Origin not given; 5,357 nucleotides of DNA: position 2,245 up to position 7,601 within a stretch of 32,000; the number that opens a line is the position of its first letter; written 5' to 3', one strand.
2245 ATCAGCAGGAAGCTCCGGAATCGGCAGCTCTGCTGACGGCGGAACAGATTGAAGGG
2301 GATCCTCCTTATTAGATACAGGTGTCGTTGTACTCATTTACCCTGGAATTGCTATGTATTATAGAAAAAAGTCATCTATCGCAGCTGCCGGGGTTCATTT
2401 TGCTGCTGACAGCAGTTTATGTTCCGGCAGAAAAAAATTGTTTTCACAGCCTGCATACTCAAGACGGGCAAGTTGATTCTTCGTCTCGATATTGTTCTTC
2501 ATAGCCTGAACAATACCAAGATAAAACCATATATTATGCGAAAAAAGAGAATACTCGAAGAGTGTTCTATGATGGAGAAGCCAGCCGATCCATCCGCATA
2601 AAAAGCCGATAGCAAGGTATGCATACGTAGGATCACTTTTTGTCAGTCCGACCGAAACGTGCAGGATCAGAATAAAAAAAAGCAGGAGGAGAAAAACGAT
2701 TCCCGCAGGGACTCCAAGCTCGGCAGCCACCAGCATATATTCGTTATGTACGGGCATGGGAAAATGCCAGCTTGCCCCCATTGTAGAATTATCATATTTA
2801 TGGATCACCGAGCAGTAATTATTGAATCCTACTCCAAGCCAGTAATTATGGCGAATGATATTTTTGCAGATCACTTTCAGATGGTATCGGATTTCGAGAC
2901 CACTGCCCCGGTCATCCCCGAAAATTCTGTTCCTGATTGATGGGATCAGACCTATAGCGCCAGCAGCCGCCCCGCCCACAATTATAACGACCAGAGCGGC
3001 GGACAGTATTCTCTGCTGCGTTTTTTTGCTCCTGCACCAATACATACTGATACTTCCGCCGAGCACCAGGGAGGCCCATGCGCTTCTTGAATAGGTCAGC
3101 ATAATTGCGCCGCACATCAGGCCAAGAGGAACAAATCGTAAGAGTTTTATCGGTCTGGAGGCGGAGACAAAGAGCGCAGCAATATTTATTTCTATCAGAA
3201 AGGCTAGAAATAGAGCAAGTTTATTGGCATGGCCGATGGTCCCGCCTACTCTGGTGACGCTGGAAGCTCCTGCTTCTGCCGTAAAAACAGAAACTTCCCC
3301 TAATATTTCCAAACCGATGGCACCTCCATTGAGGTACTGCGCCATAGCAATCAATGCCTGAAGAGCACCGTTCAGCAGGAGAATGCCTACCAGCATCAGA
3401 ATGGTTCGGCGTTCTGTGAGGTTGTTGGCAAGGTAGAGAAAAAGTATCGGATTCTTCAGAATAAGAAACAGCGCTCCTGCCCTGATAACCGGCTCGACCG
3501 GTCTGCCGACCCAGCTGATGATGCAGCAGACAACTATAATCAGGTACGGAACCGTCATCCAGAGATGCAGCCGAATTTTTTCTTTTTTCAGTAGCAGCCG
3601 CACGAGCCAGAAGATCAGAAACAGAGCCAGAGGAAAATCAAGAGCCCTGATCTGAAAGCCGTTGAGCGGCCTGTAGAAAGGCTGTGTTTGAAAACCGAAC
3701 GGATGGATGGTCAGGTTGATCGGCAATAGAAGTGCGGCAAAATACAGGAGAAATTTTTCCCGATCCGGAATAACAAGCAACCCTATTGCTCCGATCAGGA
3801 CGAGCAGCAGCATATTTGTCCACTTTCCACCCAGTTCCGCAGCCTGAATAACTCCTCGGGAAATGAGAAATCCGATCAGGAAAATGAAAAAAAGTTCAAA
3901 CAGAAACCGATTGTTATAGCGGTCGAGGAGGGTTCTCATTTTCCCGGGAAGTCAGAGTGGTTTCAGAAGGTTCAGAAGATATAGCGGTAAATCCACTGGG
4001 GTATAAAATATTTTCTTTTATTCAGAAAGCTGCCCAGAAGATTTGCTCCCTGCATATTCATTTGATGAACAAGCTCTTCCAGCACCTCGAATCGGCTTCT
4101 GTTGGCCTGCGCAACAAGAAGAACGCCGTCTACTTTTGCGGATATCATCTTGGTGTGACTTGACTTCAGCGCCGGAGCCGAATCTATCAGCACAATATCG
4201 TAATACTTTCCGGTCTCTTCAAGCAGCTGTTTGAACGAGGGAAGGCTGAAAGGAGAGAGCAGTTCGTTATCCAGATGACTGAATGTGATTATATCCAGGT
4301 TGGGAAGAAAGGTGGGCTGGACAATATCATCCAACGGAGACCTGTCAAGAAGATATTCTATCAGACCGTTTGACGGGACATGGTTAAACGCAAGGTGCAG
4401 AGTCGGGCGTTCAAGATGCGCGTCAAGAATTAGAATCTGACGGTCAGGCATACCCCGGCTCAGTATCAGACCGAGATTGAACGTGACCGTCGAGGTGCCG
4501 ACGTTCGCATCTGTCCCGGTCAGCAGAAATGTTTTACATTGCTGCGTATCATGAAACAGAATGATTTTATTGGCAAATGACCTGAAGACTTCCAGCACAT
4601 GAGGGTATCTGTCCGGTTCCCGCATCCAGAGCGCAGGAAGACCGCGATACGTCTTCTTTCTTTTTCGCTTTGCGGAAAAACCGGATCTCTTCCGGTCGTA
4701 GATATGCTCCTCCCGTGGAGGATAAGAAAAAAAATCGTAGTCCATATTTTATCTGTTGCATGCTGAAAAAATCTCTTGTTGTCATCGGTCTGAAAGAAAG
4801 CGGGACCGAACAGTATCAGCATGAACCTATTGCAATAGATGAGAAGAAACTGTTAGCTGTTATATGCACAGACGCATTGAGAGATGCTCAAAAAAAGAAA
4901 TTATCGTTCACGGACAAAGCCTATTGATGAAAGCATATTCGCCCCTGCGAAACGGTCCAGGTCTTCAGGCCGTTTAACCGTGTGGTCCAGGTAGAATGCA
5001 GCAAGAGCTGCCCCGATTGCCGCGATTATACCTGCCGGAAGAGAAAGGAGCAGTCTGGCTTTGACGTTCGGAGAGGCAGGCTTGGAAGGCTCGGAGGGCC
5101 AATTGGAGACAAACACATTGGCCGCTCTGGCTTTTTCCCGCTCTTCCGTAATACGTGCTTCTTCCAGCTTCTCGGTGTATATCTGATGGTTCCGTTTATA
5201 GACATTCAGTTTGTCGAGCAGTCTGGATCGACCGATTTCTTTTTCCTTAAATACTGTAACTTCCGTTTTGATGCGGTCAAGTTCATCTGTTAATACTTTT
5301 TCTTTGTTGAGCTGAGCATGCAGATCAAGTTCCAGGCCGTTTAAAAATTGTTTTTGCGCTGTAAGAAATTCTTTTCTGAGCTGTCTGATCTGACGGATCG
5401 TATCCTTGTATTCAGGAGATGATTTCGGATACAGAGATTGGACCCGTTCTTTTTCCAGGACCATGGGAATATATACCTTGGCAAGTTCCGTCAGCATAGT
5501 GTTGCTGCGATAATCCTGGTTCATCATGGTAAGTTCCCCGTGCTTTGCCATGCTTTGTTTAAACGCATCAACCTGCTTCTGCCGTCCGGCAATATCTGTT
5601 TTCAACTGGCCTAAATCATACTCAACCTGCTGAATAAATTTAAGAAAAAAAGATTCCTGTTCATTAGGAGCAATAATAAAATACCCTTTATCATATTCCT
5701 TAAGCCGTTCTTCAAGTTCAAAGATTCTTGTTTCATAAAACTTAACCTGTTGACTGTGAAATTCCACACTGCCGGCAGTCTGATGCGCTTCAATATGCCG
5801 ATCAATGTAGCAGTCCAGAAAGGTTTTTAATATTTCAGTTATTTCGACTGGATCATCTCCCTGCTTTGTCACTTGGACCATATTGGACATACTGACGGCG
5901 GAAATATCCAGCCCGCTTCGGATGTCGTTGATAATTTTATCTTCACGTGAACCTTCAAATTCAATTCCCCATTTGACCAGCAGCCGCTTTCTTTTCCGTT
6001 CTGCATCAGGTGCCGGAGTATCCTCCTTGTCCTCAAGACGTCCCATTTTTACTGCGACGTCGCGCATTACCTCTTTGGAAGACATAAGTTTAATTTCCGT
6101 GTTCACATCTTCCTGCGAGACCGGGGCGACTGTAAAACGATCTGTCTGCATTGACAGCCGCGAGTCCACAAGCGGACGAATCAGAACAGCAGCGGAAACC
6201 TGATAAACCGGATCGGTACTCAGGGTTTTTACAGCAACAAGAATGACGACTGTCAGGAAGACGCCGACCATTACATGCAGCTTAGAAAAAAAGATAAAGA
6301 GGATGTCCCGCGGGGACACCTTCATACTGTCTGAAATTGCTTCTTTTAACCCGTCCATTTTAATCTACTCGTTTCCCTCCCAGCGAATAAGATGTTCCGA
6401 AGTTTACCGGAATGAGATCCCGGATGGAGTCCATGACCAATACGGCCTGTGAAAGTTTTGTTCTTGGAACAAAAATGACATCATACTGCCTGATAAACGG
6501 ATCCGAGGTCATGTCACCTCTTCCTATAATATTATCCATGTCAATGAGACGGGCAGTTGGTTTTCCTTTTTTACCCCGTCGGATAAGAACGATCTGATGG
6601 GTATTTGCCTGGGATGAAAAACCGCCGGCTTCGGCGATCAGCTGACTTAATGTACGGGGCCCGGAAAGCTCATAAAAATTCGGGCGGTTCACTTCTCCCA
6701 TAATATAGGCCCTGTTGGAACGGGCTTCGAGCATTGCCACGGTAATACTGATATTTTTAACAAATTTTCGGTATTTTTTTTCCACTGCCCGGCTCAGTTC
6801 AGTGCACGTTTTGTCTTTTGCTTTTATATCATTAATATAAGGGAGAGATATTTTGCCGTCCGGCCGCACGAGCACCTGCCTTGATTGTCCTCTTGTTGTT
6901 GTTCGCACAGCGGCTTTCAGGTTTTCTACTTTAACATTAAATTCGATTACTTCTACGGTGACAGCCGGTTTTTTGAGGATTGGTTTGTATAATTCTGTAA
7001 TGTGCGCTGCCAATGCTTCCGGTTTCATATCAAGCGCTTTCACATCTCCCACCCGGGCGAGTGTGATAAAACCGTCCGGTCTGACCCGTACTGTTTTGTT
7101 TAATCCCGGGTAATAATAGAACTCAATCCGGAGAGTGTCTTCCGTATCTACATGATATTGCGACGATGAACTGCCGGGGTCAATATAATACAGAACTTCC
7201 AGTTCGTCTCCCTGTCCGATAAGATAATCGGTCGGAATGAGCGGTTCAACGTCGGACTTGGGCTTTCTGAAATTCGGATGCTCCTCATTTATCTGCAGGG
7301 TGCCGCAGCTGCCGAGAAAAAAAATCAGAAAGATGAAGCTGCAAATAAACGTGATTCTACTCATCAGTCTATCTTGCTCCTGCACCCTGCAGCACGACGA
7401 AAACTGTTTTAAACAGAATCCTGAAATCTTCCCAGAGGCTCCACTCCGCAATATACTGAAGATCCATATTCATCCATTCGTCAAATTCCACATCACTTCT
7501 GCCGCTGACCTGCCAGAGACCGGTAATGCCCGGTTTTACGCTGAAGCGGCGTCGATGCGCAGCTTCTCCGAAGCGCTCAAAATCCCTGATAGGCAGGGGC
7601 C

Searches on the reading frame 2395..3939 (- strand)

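Call 78: search_protein_families(library=pfam, proteins=[window:2395-3939:-], max_evalue=0.00001)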
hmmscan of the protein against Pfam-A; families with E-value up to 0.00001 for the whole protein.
window:2395-3939:- (514 aa): 1 family
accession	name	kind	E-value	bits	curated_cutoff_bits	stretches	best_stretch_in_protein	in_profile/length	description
PF04932.20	Wzy_C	-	5.4e-19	68.9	31.7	1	273-417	4-149/149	O-Antigen ligase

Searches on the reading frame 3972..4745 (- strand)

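Call 78: search_protein_families(library=pfam, proteins=[window:3972-4745:-], max_evalue=0.00001)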
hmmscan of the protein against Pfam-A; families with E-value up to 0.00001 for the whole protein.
window:3972-4745:- (257 aa): 1 family
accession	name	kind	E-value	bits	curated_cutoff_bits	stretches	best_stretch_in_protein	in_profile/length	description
PF13614.12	AAA_31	-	1.9e-07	31.7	27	1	82-230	13-165/177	AAA domain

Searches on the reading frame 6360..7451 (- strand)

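Call 78: search_protein_families(library=pfam, proteins=[window:6360-7451:-], max_evalue=0.00001)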
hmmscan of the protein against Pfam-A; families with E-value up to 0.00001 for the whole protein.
window:6360-7451:- (363 aa): 3 families
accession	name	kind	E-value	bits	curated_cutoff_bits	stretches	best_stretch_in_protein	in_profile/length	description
PF02563.21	Poly_export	-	4e-33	113.9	28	2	95-168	3-76/77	Polysaccharide biosynthesis/export protein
PF22461.2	SLBB_2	-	1.2e-12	48.1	27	1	247-328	2-79/79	SLBB domain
PF10531.15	SLBB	-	4.3e-12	46.1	27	1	248-298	2-51/55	SLBB domain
